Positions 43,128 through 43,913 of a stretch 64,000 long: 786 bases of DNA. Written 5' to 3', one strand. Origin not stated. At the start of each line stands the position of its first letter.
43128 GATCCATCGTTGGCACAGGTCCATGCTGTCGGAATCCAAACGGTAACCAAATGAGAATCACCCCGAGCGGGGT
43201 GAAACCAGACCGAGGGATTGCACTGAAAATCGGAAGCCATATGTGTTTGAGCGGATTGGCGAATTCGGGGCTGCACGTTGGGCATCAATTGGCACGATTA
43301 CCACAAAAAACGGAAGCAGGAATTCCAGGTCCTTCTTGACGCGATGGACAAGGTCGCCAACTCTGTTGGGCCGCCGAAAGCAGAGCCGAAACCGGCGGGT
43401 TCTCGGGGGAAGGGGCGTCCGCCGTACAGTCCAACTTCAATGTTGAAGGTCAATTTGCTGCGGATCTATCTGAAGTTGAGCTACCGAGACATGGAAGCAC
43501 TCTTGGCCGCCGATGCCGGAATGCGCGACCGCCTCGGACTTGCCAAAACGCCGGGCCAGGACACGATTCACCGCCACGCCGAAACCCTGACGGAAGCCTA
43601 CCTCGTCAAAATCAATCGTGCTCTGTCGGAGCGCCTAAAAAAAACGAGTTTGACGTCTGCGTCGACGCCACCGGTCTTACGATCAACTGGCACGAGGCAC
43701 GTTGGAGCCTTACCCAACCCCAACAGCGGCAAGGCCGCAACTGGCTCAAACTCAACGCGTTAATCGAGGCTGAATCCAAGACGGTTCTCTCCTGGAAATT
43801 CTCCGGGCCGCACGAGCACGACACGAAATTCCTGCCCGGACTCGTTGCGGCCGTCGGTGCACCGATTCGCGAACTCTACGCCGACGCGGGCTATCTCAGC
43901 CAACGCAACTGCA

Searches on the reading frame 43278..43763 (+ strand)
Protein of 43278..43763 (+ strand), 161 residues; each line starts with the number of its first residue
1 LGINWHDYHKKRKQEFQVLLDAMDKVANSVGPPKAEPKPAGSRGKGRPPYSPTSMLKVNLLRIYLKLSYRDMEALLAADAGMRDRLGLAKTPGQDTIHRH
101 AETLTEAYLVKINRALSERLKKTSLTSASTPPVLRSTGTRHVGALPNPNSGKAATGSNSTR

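Call 72: search_protein_families(library=pfam, proteins=[window:43278-43763:+], max_evalue=0.1)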
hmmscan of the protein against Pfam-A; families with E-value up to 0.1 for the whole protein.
window:43278-43763:+ (161 aa): 1 family
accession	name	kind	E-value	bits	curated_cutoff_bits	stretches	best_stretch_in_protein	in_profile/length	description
PF05598.16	DUF772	-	1e-06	29.1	23.1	1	46-109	1-67/74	Transposase domain (DUF772)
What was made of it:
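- An IS5-like transposase fragment lies at 43278-43763 (call 72).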
